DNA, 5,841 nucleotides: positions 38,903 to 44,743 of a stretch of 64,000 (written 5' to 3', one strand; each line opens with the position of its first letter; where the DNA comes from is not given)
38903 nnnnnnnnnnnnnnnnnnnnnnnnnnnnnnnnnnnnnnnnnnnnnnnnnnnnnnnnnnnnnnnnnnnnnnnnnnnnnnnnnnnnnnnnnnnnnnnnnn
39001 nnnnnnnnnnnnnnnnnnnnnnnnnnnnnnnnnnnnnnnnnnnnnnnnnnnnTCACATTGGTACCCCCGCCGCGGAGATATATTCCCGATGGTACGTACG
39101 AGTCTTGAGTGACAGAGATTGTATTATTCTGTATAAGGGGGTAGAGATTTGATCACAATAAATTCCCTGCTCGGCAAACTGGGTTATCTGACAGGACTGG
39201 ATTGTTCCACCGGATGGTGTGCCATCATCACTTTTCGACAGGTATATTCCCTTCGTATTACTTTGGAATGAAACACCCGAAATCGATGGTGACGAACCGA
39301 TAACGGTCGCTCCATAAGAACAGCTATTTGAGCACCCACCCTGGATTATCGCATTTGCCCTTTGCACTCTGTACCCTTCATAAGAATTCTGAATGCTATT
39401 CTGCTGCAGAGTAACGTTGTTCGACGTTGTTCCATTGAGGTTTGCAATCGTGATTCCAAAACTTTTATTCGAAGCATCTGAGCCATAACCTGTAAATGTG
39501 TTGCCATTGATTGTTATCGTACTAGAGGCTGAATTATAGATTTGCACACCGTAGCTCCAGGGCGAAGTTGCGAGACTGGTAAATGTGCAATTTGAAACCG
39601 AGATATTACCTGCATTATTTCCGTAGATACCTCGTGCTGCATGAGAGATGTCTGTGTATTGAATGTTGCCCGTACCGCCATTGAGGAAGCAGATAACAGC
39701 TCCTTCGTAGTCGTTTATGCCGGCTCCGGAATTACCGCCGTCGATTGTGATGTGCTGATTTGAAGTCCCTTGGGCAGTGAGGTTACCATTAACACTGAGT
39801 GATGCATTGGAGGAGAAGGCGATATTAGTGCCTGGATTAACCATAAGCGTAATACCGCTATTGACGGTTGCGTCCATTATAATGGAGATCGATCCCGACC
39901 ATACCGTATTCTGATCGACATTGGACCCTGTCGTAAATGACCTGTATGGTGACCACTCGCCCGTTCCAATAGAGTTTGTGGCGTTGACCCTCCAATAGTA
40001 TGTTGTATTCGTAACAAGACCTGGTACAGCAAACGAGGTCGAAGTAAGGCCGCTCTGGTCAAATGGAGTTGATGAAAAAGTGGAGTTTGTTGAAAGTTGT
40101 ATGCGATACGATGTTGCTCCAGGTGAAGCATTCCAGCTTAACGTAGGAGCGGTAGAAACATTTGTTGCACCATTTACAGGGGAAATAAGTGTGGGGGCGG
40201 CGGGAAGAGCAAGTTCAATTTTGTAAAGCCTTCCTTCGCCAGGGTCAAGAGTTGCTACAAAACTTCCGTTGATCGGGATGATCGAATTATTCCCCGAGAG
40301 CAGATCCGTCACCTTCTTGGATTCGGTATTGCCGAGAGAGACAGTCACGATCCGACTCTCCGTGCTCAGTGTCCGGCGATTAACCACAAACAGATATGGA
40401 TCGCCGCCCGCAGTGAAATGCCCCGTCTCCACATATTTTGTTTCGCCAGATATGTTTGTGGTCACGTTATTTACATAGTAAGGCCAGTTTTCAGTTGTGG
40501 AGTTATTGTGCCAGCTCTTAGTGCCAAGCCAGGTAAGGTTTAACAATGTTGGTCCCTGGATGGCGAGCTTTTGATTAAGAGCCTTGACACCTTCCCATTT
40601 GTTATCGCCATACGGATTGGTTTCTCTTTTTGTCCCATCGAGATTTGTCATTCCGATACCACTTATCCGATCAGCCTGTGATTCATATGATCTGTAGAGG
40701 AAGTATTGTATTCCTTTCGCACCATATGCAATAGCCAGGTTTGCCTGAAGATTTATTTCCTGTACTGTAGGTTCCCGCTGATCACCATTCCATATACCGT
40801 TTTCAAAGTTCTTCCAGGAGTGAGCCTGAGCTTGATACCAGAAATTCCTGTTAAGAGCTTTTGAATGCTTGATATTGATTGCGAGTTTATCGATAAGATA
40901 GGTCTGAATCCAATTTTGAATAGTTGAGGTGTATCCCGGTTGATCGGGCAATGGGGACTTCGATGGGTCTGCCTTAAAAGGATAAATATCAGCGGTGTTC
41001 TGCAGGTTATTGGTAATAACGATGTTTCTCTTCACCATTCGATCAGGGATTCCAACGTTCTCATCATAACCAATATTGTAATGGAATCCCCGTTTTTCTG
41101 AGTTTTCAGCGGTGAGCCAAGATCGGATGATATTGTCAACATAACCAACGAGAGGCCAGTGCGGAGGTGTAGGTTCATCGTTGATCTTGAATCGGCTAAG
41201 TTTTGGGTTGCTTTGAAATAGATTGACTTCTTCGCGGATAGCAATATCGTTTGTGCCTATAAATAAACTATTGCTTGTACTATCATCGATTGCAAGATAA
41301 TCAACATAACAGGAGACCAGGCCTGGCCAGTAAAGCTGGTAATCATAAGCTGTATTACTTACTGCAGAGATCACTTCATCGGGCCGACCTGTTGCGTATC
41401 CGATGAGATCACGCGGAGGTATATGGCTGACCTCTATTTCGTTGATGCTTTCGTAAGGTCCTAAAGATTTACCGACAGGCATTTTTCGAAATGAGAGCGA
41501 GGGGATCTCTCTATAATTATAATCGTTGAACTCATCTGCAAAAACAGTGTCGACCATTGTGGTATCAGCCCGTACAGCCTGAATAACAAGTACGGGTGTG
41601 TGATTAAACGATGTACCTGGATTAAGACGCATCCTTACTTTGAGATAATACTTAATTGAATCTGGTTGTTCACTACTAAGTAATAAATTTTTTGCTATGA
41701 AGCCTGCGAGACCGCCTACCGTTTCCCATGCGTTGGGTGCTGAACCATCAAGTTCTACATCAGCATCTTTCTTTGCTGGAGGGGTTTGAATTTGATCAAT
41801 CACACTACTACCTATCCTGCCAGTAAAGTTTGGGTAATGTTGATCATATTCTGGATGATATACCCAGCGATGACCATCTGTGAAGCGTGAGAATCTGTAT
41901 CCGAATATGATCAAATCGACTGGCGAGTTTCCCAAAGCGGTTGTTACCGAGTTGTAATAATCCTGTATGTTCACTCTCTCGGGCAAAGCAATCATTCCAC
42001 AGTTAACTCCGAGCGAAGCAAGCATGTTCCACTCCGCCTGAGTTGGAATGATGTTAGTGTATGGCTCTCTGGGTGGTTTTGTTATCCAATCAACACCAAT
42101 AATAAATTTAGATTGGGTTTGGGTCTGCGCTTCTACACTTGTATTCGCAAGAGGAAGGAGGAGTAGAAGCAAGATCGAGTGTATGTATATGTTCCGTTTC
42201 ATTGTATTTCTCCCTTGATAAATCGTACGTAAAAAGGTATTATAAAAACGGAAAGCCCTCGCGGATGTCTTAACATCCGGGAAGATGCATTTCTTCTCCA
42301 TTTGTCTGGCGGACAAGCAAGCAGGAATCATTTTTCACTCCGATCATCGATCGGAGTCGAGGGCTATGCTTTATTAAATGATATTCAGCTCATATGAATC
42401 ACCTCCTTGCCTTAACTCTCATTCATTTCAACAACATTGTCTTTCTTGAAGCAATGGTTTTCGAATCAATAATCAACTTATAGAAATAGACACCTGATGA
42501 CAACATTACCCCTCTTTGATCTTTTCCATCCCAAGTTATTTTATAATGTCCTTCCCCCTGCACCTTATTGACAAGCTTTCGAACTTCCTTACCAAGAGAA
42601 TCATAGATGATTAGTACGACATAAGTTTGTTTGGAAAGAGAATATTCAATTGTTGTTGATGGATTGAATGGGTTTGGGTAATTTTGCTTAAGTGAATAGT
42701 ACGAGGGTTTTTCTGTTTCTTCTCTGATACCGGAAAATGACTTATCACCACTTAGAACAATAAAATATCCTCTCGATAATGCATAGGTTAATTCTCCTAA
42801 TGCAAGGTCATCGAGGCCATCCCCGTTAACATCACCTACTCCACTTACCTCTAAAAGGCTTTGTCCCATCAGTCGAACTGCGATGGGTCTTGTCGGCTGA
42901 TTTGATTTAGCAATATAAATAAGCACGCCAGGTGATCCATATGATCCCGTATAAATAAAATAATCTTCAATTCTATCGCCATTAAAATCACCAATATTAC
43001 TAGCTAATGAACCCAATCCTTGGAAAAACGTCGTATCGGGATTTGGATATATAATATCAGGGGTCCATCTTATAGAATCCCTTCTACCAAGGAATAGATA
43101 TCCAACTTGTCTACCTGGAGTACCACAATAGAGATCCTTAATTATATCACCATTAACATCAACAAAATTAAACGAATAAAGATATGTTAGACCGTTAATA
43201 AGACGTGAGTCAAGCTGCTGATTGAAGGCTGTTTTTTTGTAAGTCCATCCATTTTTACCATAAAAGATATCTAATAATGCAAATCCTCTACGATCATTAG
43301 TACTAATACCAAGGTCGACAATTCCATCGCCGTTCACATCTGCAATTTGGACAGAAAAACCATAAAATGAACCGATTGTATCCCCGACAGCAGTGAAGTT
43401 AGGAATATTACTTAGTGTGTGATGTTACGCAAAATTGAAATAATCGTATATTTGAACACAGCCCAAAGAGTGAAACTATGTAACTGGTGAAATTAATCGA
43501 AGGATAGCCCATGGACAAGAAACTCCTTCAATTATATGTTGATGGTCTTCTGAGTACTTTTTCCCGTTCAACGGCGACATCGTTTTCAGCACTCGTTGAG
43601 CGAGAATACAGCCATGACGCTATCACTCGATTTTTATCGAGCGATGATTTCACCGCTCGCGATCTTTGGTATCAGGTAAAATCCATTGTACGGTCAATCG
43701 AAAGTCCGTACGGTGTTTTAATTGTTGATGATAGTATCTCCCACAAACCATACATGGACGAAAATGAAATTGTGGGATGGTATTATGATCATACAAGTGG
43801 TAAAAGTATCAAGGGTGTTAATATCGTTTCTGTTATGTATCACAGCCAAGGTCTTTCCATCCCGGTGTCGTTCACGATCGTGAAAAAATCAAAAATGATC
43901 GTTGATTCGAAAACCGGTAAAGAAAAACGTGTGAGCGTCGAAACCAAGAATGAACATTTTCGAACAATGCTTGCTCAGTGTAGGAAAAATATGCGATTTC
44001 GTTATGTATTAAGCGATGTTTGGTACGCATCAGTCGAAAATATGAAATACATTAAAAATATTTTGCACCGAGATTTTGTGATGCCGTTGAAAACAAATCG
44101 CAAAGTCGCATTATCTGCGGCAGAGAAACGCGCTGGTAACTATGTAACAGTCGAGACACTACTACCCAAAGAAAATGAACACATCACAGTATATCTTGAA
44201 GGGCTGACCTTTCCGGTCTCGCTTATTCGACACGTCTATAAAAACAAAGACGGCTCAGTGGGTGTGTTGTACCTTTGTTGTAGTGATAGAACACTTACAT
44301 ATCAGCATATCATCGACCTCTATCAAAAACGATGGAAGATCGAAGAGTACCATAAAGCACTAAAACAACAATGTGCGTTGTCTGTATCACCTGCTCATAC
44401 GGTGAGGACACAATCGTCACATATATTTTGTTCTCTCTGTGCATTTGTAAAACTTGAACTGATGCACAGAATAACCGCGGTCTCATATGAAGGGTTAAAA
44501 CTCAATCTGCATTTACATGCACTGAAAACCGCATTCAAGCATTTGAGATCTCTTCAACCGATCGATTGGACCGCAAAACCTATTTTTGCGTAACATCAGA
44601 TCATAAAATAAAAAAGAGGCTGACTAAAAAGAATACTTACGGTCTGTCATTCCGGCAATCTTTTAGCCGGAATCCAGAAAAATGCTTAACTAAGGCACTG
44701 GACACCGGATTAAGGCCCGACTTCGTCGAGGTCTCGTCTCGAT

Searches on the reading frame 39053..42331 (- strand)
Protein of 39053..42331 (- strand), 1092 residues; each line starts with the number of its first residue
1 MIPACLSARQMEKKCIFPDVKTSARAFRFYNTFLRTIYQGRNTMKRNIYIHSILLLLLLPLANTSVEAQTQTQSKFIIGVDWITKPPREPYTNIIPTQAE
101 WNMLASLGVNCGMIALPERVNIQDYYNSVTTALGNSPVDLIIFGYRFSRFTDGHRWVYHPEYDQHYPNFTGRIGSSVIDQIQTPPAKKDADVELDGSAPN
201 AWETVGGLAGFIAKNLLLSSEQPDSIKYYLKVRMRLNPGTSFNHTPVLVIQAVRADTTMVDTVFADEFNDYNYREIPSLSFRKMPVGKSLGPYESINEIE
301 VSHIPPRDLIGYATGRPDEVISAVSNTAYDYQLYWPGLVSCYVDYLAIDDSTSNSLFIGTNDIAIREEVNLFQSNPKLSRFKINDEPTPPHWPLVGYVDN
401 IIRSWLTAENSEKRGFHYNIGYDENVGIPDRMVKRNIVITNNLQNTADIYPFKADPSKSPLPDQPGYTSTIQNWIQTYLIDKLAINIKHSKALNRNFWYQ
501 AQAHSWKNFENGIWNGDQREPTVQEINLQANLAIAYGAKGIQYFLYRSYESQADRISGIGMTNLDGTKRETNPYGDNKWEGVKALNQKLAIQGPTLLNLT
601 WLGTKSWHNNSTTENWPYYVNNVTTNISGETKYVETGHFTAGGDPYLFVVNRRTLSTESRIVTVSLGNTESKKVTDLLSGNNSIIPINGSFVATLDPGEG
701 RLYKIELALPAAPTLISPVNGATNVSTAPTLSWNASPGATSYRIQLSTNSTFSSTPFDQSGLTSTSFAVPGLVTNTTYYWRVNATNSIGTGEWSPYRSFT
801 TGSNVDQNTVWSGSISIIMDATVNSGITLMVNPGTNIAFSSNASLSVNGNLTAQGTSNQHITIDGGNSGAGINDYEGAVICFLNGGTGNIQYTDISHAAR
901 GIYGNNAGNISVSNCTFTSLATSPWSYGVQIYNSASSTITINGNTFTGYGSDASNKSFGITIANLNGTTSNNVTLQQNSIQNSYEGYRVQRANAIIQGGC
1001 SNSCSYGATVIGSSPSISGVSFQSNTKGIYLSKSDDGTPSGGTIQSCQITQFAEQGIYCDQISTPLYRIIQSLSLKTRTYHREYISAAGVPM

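Call 81: search_protein_families(library=pfam, proteins=[window:39053-42331:-], max_evalue=0.001)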
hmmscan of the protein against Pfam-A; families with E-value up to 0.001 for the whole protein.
window:39053-42331:- (1092 aa): 3 families
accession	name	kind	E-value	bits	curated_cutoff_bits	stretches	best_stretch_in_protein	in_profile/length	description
PF00041.27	fn3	-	1.5e-06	28.8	25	1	726-798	13-82/84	Fibronectin type III domain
PF25788.1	Ig_Rha78A_N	-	3.2e-06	27.8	27.4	1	727-802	18-102/105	Rha78A-like, N-terminal immunoglobulin domain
PF16656.11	Pur_ac_phosph_N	-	0.00033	21.6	30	1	726-801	12-93/93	Purple acid Phosphatase, N-terminal domain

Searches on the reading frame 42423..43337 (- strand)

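Call 81: search_protein_families(library=pfam, proteins=[window:42423-43337:-], max_evalue=0.001)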
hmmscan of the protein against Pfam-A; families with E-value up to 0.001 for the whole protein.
window:42423-43337:- (304 aa): 5 families
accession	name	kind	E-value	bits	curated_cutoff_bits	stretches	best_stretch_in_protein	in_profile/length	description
PF13860.13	FlgD_ig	-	2.2e-10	40.8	27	1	229-286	13-71/79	FlgD Ig-like domain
PF18962.6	Por_Secre_tail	-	9.2e-07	29.5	27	1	220-299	2-72/75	Secretion system C-terminal sorting domain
PF01839.29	FG-GAP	-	1.7e-06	28.2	22.1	1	166-181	6-21/37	FG-GAP repeat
PF13517.12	FG-GAP_3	-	3.3e-06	28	26.9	0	117-179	1-60/61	FG-GAP-like repeat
PF13585.12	CHU_C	-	0.00085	19.8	27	1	235-292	24-74/86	CHU_C Type IX secretion signal domain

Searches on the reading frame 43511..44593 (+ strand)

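Call 81: search_protein_families(library=pfam, proteins=[window:43511-44593:+], max_evalue=0.001)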
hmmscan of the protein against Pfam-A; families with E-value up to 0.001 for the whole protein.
window:43511-44593:+ (360 aa): 3 families
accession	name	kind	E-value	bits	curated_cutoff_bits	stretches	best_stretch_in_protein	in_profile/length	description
PF13546.12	DDE_5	-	1e-17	65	27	1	5-201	14-216/272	DDE superfamily endonuclease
PF01609.27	DDE_Tnp_1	-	8.5e-13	48.9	23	1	130-311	41-197/200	Transposase DDE domain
PF04693.18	DDE_Tnp_2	-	3.5e-06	26.9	20.2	1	48-298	68-299/327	Archaeal putative transposase ISC1217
